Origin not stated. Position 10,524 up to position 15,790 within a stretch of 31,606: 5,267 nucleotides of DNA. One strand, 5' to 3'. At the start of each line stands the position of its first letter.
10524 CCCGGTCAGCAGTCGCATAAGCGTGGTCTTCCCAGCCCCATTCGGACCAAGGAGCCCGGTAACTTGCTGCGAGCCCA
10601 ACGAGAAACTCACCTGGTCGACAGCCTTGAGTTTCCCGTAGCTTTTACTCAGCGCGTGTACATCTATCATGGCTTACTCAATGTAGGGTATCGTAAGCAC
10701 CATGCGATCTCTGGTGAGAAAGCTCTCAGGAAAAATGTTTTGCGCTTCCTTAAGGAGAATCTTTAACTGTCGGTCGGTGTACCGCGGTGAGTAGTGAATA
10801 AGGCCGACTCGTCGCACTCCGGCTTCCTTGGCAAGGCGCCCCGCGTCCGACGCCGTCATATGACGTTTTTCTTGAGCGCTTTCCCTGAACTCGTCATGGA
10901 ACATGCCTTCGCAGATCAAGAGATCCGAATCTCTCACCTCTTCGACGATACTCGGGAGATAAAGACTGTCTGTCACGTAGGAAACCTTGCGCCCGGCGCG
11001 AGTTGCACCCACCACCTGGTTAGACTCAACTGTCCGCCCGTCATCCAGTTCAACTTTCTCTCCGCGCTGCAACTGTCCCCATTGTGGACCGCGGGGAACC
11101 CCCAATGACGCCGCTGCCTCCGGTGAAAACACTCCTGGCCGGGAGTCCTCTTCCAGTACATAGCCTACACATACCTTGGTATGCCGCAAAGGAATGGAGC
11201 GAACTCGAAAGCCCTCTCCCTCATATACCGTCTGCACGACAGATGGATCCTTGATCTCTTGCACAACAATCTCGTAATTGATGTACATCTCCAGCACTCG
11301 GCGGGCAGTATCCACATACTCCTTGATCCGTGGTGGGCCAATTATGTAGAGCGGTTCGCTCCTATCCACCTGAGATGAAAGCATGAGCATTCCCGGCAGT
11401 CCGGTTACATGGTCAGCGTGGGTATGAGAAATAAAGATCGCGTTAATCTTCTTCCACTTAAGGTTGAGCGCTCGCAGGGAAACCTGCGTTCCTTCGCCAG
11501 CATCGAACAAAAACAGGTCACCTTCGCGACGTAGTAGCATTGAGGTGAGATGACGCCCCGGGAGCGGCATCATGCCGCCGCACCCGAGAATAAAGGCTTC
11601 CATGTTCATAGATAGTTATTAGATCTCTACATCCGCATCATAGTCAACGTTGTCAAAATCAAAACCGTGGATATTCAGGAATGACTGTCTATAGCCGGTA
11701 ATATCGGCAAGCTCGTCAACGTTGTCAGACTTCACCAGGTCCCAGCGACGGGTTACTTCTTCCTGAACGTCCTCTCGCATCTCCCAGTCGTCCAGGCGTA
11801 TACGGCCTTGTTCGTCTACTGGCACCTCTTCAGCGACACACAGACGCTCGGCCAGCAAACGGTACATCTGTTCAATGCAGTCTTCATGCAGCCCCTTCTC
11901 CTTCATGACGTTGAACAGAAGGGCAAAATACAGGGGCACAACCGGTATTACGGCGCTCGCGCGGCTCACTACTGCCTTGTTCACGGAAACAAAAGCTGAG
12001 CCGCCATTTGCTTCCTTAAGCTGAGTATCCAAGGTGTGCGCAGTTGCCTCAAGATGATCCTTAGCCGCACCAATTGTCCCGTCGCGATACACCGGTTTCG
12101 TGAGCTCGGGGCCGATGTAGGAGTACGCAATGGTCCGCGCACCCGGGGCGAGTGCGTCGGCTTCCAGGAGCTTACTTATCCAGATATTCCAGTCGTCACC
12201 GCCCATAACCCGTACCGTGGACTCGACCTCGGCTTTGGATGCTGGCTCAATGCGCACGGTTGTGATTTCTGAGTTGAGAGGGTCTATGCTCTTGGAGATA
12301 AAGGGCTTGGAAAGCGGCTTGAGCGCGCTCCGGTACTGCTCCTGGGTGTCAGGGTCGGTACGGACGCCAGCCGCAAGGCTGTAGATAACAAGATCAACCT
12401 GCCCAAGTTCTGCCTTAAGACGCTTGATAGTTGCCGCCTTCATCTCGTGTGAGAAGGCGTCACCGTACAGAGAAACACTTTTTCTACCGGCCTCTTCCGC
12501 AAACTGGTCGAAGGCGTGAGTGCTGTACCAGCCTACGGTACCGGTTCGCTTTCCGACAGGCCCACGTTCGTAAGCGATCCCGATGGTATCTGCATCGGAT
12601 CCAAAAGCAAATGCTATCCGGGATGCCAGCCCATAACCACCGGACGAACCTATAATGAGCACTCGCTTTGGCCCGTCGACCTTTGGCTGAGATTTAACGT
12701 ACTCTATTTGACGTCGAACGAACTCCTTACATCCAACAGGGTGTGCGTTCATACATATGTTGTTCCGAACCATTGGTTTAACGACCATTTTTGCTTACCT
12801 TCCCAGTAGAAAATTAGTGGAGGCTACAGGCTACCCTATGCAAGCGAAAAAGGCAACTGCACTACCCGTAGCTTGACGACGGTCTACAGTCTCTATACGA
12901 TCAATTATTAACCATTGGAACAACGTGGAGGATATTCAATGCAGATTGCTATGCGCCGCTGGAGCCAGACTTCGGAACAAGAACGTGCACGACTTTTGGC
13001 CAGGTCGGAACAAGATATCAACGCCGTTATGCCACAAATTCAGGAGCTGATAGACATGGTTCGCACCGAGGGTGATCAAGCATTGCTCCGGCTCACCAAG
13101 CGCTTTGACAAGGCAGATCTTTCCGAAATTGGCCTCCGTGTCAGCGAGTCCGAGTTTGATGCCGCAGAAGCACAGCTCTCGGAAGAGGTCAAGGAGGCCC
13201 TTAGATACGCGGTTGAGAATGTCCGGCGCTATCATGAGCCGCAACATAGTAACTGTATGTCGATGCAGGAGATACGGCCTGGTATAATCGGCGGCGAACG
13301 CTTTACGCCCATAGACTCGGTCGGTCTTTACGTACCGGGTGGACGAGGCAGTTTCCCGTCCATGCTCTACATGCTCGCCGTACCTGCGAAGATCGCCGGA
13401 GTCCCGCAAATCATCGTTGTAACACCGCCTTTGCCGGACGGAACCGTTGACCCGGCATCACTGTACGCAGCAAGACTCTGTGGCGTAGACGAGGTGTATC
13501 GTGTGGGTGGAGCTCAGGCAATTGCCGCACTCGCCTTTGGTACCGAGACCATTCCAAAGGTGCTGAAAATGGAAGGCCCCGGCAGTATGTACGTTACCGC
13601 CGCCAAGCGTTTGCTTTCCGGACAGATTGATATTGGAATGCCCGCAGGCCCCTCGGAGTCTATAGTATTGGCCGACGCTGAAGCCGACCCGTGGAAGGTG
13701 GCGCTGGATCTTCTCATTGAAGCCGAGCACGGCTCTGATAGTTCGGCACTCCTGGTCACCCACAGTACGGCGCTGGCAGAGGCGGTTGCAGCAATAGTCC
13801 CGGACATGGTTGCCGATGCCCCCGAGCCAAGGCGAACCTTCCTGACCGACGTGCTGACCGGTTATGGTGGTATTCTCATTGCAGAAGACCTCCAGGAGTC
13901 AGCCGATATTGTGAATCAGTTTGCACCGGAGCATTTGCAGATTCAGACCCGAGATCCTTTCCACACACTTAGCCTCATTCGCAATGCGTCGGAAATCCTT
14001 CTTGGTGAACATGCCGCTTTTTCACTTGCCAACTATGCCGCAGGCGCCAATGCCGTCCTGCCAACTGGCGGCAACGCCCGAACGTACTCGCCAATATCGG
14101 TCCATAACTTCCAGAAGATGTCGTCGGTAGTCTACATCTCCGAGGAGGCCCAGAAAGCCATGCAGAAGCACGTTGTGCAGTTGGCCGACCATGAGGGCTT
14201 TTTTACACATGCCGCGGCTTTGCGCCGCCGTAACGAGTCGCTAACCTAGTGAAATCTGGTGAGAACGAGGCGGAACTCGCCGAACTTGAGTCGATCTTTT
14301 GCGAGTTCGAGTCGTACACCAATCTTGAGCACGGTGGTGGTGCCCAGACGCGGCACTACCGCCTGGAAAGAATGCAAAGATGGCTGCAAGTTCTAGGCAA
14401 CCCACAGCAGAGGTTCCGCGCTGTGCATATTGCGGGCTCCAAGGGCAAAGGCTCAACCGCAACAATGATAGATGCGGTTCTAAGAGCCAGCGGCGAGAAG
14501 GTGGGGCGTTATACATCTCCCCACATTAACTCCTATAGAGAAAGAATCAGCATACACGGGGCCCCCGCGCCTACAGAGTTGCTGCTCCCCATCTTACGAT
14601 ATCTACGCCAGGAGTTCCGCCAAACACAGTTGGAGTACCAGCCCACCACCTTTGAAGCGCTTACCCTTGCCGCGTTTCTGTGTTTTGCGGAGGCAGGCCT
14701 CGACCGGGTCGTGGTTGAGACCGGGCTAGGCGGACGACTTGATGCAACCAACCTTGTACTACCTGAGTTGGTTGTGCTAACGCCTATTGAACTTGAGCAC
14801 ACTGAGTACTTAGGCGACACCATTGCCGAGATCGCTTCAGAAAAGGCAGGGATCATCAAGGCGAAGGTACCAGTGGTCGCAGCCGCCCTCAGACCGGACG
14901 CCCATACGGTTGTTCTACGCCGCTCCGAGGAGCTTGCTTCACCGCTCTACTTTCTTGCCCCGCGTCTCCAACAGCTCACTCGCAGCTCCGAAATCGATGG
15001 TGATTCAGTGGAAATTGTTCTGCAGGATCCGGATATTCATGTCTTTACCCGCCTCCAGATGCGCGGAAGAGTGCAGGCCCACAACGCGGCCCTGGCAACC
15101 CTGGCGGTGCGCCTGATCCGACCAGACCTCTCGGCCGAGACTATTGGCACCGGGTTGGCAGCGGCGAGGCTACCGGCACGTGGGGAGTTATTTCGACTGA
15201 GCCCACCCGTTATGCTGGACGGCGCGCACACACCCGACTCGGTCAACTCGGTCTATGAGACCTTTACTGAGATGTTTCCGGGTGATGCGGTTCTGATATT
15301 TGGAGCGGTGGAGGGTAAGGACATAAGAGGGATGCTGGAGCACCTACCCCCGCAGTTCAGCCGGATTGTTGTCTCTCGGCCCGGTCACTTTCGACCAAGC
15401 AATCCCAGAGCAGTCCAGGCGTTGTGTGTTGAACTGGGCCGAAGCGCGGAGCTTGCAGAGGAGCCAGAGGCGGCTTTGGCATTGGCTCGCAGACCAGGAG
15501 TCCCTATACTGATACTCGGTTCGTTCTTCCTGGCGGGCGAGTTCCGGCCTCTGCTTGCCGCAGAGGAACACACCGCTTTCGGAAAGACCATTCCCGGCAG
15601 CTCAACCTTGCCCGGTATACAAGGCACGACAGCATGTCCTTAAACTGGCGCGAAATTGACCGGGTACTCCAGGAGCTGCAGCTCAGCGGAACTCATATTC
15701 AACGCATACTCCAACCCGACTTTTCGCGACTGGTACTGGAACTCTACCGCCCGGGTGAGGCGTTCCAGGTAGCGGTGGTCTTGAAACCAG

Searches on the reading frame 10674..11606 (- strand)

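Call 67: search_protein_families(library=pfam, proteins=[window:10674-11606:-], max_evalue=0.00001)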
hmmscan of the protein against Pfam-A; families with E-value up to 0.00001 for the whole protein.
window:10674-11606:- (310 aa): 2 families
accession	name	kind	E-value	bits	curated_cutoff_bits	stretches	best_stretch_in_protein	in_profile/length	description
PF12706.13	Lactamase_B_2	-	5.8e-21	75.4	27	2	32-162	3-141/200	Beta-lactamase superfamily domain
PF00753.33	Lactamase_B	-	1.8e-10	41.5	22.7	1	21-106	7-96/196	Metallo-beta-lactamase superfamily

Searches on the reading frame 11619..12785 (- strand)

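Call 67: search_protein_families(library=pfam, proteins=[window:11619-12785:-], max_evalue=0.00001)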
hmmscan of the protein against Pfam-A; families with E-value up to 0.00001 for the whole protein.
window:11619-12785:- (388 aa): 3 families
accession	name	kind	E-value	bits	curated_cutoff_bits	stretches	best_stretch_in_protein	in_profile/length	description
PF12241.14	Enoyl_reductase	-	1.6e-102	342.3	22.1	1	80-315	1-235/236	Trans-2-enoyl-CoA reductase catalytic region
PF12242.14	Eno-Rase_NADH_b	-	4.9e-35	119.6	23.4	1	1-76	1-77/79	NAD(P)H binding domain of trans-2-enoyl-CoA reductase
PF07055.18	Eno-Rase_FAD_bd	-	5.8e-28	97.5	25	1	323-386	1-64/64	Enoyl reductase FAD binding domain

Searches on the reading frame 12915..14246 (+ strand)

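Call 67: search_protein_families(library=pfam, proteins=[window:12915-14246:+], max_evalue=0.00001)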
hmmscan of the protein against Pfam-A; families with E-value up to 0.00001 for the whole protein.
window:12915-14246:+ (444 aa): 1 family
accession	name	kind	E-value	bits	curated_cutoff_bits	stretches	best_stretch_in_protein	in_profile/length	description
PF00815.25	Histidinol_dh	-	6.5e-149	496.8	27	1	29-439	2-410/411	Histidinol dehydrogenase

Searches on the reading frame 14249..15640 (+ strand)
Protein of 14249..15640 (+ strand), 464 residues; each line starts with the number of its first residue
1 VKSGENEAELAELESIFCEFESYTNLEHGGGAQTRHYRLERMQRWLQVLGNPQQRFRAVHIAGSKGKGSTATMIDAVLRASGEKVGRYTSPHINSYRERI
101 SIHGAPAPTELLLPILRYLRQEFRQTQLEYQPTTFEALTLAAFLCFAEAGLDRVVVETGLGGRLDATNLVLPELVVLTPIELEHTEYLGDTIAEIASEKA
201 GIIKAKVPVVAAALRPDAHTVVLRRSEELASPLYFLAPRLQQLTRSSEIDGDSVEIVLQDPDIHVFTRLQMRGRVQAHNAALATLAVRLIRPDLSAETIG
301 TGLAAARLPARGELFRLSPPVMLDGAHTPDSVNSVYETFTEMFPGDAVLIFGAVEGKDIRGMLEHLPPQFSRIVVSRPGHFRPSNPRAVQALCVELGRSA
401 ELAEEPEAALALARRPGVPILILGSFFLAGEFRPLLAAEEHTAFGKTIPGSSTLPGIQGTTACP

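Call 67: search_protein_families(library=pfam, proteins=[window:14249-15640:+], max_evalue=0.00001)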
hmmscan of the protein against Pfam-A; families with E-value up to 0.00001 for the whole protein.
window:14249-15640:+ (464 aa): 2 families
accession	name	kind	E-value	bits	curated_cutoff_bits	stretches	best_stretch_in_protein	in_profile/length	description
PF08245.18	Mur_ligase_M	-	1.7e-10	41.7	24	1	61-286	1-199/200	Mur ligase middle domain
PF02875.26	Mur_ligase_C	-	7.9e-10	40.1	28.4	1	312-425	3-126/127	Mur ligase, glutamate ligase domain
